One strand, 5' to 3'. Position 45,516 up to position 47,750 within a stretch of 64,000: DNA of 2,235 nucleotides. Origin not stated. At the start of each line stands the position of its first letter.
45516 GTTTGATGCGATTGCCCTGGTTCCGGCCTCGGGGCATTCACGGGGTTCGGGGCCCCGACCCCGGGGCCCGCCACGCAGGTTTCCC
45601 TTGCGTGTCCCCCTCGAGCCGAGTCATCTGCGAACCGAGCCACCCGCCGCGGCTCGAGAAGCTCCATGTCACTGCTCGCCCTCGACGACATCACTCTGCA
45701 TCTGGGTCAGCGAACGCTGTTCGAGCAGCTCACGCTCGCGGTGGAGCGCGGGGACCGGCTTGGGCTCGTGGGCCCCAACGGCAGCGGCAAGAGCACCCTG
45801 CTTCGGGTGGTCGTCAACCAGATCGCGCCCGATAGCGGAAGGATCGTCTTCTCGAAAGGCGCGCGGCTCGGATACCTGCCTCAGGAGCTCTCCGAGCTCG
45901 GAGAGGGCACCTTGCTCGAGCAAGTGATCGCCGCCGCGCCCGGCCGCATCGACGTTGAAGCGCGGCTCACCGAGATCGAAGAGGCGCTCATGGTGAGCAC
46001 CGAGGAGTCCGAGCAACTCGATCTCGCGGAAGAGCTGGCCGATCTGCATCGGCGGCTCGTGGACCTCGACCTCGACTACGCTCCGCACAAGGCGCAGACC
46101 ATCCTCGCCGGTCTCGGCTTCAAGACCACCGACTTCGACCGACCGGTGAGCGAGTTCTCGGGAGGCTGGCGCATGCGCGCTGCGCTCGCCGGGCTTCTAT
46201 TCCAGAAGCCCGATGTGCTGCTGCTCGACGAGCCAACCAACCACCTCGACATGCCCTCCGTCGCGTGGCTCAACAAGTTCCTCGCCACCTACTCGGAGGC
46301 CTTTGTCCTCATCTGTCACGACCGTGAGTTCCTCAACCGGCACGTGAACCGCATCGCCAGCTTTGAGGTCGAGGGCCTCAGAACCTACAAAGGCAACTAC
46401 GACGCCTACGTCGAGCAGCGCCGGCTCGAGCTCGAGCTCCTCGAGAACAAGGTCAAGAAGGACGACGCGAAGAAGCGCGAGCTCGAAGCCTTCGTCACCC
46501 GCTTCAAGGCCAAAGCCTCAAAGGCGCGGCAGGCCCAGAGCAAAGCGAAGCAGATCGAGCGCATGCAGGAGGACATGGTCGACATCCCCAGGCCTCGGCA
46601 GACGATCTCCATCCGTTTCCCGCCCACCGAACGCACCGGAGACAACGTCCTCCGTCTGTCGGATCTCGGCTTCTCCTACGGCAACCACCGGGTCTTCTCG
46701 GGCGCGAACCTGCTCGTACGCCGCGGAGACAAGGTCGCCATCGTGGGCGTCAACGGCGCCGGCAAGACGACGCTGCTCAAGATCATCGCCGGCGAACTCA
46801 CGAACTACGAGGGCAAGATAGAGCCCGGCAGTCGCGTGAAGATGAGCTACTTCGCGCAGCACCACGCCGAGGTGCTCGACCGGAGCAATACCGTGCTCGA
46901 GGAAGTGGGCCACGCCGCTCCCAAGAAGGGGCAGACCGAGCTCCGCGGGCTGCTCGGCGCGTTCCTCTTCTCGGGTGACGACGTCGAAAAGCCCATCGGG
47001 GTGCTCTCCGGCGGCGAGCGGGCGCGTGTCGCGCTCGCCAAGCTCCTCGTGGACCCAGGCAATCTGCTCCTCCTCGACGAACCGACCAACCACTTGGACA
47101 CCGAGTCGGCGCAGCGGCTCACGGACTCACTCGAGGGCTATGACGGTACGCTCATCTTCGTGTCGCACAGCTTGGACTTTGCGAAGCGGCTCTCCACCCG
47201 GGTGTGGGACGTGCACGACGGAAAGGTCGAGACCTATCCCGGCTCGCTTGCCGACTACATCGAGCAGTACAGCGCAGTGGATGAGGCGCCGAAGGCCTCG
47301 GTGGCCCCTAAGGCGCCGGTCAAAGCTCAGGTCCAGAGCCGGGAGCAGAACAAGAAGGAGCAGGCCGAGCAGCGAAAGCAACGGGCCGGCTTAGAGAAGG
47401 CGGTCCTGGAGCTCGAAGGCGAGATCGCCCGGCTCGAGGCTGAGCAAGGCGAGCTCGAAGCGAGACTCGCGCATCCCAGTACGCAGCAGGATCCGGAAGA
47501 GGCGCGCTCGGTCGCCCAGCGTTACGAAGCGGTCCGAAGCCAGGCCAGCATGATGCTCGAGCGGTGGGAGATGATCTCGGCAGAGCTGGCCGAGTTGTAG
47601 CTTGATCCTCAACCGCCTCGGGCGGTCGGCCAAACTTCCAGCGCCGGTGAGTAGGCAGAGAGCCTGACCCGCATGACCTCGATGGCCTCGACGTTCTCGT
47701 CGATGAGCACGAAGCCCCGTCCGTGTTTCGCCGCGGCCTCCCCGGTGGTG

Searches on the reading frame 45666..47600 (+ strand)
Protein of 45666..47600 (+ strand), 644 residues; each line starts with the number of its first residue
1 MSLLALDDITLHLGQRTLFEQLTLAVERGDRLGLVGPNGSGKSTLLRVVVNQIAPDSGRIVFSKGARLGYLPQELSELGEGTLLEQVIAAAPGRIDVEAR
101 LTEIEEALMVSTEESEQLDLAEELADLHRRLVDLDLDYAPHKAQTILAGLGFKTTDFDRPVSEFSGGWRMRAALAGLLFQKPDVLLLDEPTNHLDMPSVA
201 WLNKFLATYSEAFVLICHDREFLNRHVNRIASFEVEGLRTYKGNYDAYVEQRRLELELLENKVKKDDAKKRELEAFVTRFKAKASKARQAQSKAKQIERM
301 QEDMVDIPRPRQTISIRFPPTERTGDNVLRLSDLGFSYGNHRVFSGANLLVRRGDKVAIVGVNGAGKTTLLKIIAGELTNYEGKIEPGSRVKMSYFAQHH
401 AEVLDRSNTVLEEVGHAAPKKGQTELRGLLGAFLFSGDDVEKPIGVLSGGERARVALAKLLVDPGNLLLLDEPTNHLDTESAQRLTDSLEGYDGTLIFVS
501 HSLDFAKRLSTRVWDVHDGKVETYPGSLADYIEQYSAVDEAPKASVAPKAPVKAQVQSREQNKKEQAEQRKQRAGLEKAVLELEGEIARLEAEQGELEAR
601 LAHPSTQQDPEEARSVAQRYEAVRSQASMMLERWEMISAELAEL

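Call 15: find_related_loci(query=window:45666-47597:+, collection=genome_contigs, flank=10000)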
Query window:45666-47597:+ (644 aa) in genome_contigs; peptide patterns used: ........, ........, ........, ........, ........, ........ (x = any residue, [..] = any of these).
600 stretches matched a pattern (row limit reached: there are more); 600 encode a relative of the query (tblastn E <= 1e-3); the best 80 are kept; 80 distinct loci.
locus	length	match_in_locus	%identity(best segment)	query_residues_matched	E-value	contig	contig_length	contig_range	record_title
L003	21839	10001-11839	59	1-602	0e+0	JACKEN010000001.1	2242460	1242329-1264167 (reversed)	MAG: Deltaproteobacteria bacterium isolate HK-STAS-MYXO-34 HK-STAS-MYXO-34_1, whole genome shotgun sequence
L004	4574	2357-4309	46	2-644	0e+0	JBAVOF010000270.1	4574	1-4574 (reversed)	MAG: Polyangiales bacterium isolate MFD02366_ilm_asm_bin8 k127_261827, whole genome shotgun sequence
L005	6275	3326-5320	47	1-641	0e+0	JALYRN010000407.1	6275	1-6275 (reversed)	MAG: Myxococcota bacterium isolate MDV bin90 SD1454_NODE_4949_length_6275_cov_2.601822, whole genome shotgun sequence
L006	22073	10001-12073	44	1-638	3e-171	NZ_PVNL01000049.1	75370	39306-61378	Enhygromyxa salina strain SWB007 ENSA7_contig000049, whole genome shotgun sequence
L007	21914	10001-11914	38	3-644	2e-140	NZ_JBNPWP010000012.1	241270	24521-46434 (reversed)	Mucilaginibacter lappiensis strain ANJLi2 Ga0498884_12, whole genome shotgun sequence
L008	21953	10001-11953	37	2-644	3e-140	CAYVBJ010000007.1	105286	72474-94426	MAG TPA_asm: uncultured Balneolaceae bacterium isolate binchicken_co218_300 genome assembly, contig: NODE_49_length_1052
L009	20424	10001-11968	38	3-641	4e-140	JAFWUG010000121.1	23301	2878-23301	MAG: Bacteroidales bacterium isolate RGIG6076 Sheep_Omasum.Co__c2110518, whole genome shotgun sequence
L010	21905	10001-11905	38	3-644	7e-140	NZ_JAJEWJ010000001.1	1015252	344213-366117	Sphingobacterium sp. FBM7-1 FBM7-1_ctg0001, whole genome shotgun sequence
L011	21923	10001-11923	38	3-641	6e-140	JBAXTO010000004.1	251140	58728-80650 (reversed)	MAG: Bacteroidota bacterium isolate ELA637 MAG637_4, whole genome shotgun sequence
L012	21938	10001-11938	39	3-644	2e-139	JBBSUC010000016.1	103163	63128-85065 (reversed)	MAG: Cytophagales bacterium isolate SVL2_sbin.36 SVL2_sbin.36_k141_1229027_L_103163_cov_14.9999, whole genome shotgun se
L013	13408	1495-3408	39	3-635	9e-139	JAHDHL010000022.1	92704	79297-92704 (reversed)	MAG: Saprospiraceae bacterium isolate MAG-69 RZ_653, whole genome shotgun sequence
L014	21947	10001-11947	37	3-644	1e-138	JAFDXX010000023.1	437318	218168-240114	MAG: Bacteroidetes bacterium isolate SZAS-36 CK_MAG-13__23__length-437318, whole genome shotgun sequence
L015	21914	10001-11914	37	3-644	1e-137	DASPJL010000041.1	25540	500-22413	MAG TPA_asm: Cytophagales bacterium isolate SMAG_U12008 k141_696753, whole genome shotgun sequence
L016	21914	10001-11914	37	3-644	4e-137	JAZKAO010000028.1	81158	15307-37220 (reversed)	MAG: Bacteroidota bacterium isolate ADI_H3L2_1_122_18_3-bin030 ADIH3L21_B030_0_000000000028, whole genome shotgun sequen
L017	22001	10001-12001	37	3-637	4e-140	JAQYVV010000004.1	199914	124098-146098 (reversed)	MAG: Desulfurivibrionaceae bacterium isolate SF_100_bin22 SF_100_bin.22.orig_100_contig-145_71, whole genome shotgun seq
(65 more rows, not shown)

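Call 18: find_encoding_contigs(protein=window:45666-47600:+, flank=10000, max_places=10)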
Protein window:45666-47600:+ (644 aa): 2 contigs read that carry it; 2 places shown.
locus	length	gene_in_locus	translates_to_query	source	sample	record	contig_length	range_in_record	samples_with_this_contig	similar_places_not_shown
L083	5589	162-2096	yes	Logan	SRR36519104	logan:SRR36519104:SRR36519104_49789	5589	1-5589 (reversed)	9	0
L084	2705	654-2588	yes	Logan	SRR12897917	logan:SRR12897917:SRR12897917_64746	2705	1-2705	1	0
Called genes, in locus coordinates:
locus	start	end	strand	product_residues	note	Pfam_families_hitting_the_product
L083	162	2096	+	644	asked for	PF00005:ABC_tran, PF00006:ATP-synt_ab (faint), PF00931:NB-ARC (faint), PF02463:SMC_N (faint), PF13191:AAA_16 (faint), PF12848:ABC_tran_Xtn, PF00005:ABC_tran, PF16326:ABC_tran_CTD, +8 more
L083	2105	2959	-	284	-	PF03602:Cons_hypoth95 (faint), PF05175:MTS (faint), PF01555:N6_N4_Mtase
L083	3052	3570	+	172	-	PF03692:CxxCxxCC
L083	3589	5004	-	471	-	-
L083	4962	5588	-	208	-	?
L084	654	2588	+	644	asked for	PF00005:ABC_tran, PF00006:ATP-synt_ab (faint), PF00931:NB-ARC (faint), PF02463:SMC_N (faint), PF13191:AAA_16 (faint), PF12848:ABC_tran_Xtn, PF00005:ABC_tran, PF16326:ABC_tran_CTD, +8 more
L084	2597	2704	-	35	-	?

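Call 39: find_homologous_proteins(query=window:45666-47597:+, max_evalue=1e-50)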
Query window:45666-47597:+ (644 aa): 7998 proteins with E <= 1e-50 among 8000 candidates; the best 120 are listed.
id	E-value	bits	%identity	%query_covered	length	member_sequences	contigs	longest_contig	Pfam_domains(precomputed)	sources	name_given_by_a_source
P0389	0.0e+0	1408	100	100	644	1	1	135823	PF13604.13,PF00006.32,PF13555.13,PF00004.36,PF13401.13,PF13238.13,PF13304.13,PF00931.29,PF13191.13,PF16326.11,PF00005.34,PF13476.13,PF05729.19,PF02463.26,PF12848.14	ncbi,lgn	-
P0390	0.0e+0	1200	84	100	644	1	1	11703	PF13604.13,PF13555.13,PF00004.36,PF13401.13,PF13304.13,PF13191.13,PF16326.11,PF00005.34,PF13476.13,PF02463.26,PF25199.2,PF12848.14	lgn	-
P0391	1.6e-252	858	87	70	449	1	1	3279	PF00005.34,PF13476.13,PF13304.13,PF12848.14,PF16326.11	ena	-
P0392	9.7e-243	825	60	99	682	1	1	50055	PF03205.21,PF13604.13,PF00005.34,PF13555.13,PF13401.13,PF02463.26,PF13304.13,PF12848.14,PF16326.11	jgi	jgi:ATP-binding cassette, subfamily F, member 3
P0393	7.1e-240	816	59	98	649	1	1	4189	PF01926.30,PF13604.13,PF00005.34,PF00006.32,PF13476.13,PF13555.13,PF13401.13,PF02463.26,PF13304.13,PF12848.14,PF16326.11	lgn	-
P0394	2.0e-237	808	57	100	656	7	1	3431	PF13604.13,PF00005.34,PF13555.13,PF02463.26,PF13304.13,PF12848.14,PF16326.11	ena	-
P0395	9.6e-237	806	57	100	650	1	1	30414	PF00005.34,PF13476.13,PF13555.13,PF13401.13,PF02463.26,PF13304.13,PF12848.14,PF16326.11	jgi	jgi:ATP-binding cassette, subfamily F, member 3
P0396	5.3e-236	803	57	100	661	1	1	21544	PF13604.13,PF00005.34,PF13476.13,PF13521.13,PF13555.13,PF13401.13,PF02463.26,PF13304.13,PF13191.13,PF12848.14,PF16326.11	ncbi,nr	ncbi:MAG: ABC-F family ATP-binding cassette domain-containing protein [Deltaproteobacteria bacterium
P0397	1.0e-235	802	57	100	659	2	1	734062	PF01926.30,PF00005.34,PF00006.32,PF13555.13,PF02463.26,PF13304.13,PF13191.13,PF12848.14,PF16326.11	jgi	jgi:ATP-binding cassette subfamily F protein 3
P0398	3.3e-235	800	57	100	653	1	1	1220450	PF13604.13,PF00005.34,PF13555.13,PF02463.26,PF13304.13,PF12848.14,PF16326.11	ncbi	ncbi:MAG: ABC-F family ATP-binding cassette domain-containing protein [Myxococcota bacterium]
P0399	6.8e-235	799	58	100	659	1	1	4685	PF01926.30,PF13604.13,PF00005.34,PF13175.13,PF05729.19,PF13555.13,PF02463.26,PF13304.13,PF12848.14,PF16326.11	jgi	jgi:ATP-binding cassette subfamily F protein 3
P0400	1.8e-234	798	57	100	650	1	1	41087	PF00005.34,PF13555.13,PF13238.13,PF02463.26,PF13304.13,PF12848.14,PF16326.11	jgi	jgi:ATP-binding cassette subfamily F protein 3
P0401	4.8e-234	797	56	100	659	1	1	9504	PF00005.34,PF00006.32,PF13555.13,PF02463.26,PF13304.13,PF12848.14,PF16326.11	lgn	-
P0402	5.4e-234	796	60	99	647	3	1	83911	PF13604.13,PF00005.34,PF13476.13,PF13555.13,PF13401.13,PF13238.13,PF02463.26,PF13304.13,PF12848.14,PF16326.11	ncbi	-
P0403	6.3e-233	793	56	99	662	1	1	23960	PF13604.13,PF00005.34,PF00006.32,PF13555.13,PF00004.36,PF13401.13,PF02463.26,PF13304.13,PF12848.14,PF16326.11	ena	-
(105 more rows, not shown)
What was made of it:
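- Tried and rejected: The protein database search (call 39) found the useful sister species instead.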

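Call 40: find_encoding_contigs(protein=P0390, flank=10000, max_places=6)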
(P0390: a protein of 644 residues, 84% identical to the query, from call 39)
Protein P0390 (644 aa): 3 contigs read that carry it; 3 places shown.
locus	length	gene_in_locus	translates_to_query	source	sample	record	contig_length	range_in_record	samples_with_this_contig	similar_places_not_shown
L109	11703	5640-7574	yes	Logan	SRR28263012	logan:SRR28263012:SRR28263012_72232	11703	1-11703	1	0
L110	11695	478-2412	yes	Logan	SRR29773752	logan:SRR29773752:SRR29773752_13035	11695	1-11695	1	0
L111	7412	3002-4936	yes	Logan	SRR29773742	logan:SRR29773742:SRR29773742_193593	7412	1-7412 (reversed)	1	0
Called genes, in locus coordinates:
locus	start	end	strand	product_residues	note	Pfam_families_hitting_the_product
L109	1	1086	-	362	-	?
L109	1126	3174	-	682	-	-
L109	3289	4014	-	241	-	-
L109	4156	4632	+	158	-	PF00383:dCMP_cyt_deam_1, PF14437:MafB19-deam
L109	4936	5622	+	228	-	PF00300:His_Phos_1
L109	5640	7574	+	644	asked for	PF00005:ABC_tran, PF02463:SMC_N (faint), PF13191:AAA_16 (weak), PF13555:AAA_29 (faint), PF13604:AAA_30 (faint), PF12848:ABC_tran_Xtn, PF00005:ABC_tran, PF16326:ABC_tran_CTD, +5 more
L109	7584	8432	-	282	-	PF03602:Cons_hypoth95 (faint), PF01555:N6_N4_Mtase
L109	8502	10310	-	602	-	-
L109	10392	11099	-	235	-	-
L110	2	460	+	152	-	?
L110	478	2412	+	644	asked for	PF00005:ABC_tran, PF02463:SMC_N (faint), PF13191:AAA_16 (weak), PF13555:AAA_29 (faint), PF13604:AAA_30 (faint), PF12848:ABC_tran_Xtn, PF00005:ABC_tran, PF16326:ABC_tran_CTD, +5 more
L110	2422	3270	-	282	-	PF03602:Cons_hypoth95 (faint), PF01555:N6_N4_Mtase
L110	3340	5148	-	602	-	-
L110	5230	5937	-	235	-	-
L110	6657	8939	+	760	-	PF03460:NIR_SIR_ferr, PF01077:NIR_SIR, PF03460:NIR_SIR_ferr, PF01077:NIR_SIR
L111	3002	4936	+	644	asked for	PF00005:ABC_tran, PF02463:SMC_N (faint), PF13191:AAA_16 (weak), PF13555:AAA_29 (faint), PF13604:AAA_30 (faint), PF12848:ABC_tran_Xtn, PF00005:ABC_tran, PF16326:ABC_tran_CTD, +5 more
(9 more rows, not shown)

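Call 41: find_encoding_contigs(protein=P0391, flank=10000, max_places=6)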
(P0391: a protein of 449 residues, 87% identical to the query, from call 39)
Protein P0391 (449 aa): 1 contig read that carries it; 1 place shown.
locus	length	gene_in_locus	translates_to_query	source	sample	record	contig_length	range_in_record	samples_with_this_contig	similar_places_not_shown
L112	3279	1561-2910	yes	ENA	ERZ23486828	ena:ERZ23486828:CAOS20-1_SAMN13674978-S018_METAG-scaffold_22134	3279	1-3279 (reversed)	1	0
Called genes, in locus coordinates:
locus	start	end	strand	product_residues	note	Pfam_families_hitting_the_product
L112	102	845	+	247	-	-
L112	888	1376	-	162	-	-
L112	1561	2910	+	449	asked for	PF13476:AAA_23 (faint), PF12848:ABC_tran_Xtn, PF00005:ABC_tran, PF13304:AAA_21 (faint), PF16326:ABC_tran_CTD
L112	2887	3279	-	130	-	?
